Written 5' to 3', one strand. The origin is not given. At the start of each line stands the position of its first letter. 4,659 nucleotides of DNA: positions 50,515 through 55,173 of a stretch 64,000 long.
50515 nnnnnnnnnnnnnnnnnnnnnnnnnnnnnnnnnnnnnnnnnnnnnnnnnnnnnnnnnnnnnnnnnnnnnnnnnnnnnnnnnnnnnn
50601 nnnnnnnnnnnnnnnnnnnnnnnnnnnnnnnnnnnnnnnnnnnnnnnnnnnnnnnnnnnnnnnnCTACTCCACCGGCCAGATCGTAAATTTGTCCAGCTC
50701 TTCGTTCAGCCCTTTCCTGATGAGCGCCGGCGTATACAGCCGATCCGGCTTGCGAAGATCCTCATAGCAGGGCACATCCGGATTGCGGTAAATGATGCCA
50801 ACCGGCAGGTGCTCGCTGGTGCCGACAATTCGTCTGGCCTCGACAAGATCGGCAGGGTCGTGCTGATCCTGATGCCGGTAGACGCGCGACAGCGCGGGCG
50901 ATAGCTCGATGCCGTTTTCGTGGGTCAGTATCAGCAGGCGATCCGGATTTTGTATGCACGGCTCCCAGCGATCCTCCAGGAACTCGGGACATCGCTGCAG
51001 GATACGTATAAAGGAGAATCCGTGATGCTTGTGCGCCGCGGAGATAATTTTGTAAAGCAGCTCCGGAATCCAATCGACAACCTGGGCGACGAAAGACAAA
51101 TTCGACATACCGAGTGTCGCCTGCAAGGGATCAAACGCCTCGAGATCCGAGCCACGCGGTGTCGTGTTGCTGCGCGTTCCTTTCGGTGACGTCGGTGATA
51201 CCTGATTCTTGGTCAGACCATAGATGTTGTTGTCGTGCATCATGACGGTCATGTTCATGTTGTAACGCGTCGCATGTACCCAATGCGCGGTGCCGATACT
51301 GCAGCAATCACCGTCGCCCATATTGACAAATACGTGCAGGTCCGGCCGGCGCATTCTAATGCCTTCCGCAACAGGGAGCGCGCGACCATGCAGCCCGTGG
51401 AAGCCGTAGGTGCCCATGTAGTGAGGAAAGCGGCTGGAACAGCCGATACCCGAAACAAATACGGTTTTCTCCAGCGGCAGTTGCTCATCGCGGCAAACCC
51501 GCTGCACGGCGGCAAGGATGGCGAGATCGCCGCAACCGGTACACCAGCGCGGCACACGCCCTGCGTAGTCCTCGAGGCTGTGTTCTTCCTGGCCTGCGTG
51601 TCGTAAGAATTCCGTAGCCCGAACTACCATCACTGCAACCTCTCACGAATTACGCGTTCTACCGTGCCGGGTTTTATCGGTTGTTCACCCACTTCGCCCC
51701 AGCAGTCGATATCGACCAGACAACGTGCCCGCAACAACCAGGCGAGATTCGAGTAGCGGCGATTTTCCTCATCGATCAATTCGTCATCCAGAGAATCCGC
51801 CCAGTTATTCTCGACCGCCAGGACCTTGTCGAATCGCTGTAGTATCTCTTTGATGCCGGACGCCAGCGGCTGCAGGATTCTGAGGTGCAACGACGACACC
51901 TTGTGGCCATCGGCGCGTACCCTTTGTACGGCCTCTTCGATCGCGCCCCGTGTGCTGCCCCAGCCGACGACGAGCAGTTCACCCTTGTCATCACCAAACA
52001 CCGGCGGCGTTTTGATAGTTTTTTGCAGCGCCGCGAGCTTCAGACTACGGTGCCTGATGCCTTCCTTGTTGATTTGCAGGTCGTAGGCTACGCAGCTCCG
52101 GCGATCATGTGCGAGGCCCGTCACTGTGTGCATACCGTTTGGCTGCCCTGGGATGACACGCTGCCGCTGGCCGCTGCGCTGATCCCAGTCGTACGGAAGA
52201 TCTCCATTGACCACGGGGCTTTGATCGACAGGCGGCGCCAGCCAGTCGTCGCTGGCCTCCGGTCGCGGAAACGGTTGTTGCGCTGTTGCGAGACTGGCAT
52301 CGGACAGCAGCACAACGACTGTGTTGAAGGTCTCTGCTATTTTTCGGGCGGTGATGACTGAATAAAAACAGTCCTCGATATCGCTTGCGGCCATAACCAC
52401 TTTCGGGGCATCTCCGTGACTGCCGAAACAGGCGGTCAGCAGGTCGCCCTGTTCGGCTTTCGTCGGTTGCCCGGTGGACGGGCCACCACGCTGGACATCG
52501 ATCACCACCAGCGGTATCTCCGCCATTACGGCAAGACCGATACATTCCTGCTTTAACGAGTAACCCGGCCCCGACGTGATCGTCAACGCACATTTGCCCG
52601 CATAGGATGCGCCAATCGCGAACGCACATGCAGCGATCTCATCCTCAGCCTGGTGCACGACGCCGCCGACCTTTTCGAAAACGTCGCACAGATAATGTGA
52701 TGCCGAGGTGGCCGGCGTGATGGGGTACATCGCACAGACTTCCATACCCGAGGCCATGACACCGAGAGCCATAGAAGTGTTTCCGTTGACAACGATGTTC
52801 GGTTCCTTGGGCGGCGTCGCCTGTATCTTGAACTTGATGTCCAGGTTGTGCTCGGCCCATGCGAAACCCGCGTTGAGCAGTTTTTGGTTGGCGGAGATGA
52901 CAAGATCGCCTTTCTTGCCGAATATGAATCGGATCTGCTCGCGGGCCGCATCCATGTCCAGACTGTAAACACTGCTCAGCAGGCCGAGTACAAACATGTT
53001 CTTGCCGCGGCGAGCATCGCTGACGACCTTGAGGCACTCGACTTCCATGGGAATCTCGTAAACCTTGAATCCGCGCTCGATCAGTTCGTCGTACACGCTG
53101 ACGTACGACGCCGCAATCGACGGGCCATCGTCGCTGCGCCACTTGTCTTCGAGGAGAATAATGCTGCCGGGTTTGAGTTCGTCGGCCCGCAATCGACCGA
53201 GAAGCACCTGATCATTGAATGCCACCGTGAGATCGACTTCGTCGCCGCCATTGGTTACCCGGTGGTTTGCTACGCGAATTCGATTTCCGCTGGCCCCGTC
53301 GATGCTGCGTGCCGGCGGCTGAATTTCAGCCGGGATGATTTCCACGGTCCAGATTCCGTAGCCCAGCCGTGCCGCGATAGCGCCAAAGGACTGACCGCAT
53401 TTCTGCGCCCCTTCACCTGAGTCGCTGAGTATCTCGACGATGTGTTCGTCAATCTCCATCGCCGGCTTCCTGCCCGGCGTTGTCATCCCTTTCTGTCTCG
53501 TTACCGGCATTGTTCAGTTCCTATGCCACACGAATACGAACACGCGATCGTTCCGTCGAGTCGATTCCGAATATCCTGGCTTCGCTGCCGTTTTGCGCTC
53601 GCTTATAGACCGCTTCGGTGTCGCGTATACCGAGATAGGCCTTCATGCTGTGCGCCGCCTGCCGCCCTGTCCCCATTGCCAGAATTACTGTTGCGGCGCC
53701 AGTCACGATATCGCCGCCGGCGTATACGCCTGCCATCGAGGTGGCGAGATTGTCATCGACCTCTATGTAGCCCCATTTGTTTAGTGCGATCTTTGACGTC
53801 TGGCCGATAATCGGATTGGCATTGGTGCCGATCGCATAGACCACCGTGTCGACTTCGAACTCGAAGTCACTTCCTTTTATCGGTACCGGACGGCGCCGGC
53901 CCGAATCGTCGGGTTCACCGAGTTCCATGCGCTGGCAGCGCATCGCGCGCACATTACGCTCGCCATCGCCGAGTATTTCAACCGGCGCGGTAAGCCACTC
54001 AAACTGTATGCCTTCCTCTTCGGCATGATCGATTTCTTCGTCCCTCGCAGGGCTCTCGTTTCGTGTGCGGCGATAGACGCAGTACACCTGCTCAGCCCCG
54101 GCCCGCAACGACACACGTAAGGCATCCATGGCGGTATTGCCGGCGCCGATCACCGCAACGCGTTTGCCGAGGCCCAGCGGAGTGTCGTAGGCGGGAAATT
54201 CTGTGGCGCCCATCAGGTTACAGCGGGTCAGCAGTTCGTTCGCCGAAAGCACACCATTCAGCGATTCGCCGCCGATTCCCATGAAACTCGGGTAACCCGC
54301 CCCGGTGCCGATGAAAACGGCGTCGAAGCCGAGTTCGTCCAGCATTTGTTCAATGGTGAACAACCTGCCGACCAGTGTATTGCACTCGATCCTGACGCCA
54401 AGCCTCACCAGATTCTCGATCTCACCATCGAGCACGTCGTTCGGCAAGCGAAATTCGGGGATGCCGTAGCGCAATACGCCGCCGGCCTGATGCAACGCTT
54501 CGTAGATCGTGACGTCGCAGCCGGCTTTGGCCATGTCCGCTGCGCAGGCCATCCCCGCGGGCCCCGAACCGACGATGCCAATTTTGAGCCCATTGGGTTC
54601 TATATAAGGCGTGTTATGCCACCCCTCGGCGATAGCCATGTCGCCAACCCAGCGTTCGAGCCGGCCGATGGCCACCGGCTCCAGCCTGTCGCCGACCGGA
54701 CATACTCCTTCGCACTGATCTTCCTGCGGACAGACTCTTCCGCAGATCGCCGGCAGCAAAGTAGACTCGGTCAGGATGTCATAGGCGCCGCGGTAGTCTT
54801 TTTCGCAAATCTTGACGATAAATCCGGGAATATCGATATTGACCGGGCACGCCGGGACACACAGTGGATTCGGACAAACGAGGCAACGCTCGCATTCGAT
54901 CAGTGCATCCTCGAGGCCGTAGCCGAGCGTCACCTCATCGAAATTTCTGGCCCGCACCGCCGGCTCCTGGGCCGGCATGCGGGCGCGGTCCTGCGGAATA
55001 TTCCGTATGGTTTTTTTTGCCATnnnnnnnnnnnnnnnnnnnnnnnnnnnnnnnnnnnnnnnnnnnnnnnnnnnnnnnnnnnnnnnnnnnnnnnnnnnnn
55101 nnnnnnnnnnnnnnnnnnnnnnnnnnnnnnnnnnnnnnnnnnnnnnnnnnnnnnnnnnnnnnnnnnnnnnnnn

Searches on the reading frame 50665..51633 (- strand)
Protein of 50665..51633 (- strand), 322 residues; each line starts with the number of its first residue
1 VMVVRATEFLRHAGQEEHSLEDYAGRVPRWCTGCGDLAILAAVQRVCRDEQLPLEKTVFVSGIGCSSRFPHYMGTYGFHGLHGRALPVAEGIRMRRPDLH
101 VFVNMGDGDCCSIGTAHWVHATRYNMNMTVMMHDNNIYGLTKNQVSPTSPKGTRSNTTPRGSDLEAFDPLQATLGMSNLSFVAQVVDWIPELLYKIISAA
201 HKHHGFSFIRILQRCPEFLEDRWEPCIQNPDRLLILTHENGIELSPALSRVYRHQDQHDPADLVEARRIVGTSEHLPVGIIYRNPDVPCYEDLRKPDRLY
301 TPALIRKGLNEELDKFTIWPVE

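Call 20: search_protein_families(library=pfam, proteins=[window:50665-51633:-], max_evalue=0.00001)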
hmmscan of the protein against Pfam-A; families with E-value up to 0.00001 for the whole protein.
window:50665-51633:- (322 aa): 2 families
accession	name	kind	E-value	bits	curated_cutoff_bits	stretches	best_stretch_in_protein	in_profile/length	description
PF02775.26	TPP_enzyme_C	-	2.7e-23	82.9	21.9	1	63-211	2-151/151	Thiamine pyrophosphate enzyme, C-terminal TPP binding domain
PF12367.13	PFO_beta_C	-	1.2e-07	32.1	24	1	250-293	16-60/66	Pyruvate ferredoxin oxidoreductase beta subunit C terminal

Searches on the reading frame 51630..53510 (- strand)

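Call 20: search_protein_families(library=pfam, proteins=[window:51630-53510:-], max_evalue=0.00001)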
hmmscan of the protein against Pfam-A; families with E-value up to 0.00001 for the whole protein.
window:51630-53510:- (626 aa): 3 families
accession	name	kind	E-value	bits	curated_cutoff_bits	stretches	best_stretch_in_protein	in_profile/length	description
PF01855.24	POR_N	-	3.8e-44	151.6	27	1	250-412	2-163/231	Pyruvate flavodoxin/ferredoxin oxidoreductase, thiamine diP-bdg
PF01558.24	POR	-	1.4e-15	58.3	27.4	1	32-216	2-172/173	Pyruvate ferredoxin/flavodoxin oxidoreductase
PF17147.9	PFOR_II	-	9e-06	26.4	27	0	511-579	2-71/102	Pyruvate:ferredoxin oxidoreductase core domain II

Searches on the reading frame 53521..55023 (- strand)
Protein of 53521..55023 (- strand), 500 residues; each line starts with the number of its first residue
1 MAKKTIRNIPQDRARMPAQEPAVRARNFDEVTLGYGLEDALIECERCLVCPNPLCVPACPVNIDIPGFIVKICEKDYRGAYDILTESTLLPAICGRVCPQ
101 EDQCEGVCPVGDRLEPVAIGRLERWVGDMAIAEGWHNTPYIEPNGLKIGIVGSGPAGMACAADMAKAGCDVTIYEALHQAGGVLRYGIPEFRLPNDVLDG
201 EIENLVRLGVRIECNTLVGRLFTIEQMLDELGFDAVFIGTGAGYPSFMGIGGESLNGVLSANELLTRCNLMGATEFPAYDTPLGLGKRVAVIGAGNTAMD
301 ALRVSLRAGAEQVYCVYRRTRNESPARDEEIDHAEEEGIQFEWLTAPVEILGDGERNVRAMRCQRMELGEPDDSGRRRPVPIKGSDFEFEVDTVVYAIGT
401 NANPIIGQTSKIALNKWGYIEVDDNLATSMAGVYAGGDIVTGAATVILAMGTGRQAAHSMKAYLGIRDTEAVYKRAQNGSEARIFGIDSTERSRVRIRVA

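Call 20: search_protein_families(library=pfam, proteins=[window:53521-55023:-], max_evalue=0.00001)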
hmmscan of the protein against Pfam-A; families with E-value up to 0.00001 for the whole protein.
window:53521-55023:- (500 aa): 5 families
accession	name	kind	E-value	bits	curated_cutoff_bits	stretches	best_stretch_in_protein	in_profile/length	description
PF14691.11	Fer4_20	-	2.1e-36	124.6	25.8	1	24-134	1-112/113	Dihydroprymidine dehydrogenase domain II, 4Fe-4S cluster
PF07992.20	Pyr_redox_2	-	2.2e-35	122.9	26.1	1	148-453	3-291/291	Pyridine nucleotide-disulphide oxidoreductase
PF00070.33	Pyr_redox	-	2.4e-10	41.2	22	0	288-362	1-78/82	Pyridine nucleotide-disulphide oxidoreductase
PF13738.12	Pyr_redox_3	-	1.6e-08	34.6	30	0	221-324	113-201/305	Pyridine nucleotide-disulphide oxidoreductase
PF13450.12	NAD_binding_8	-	1.7e-08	35.1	21.9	1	150-184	1-35/68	NAD(P)-binding Rossmann-like domain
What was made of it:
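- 53521..55023 (-): NfnB/GltD-like large subunit (Fer4_20 plus Pyr_redox_2), second gene of the operon. call 20.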
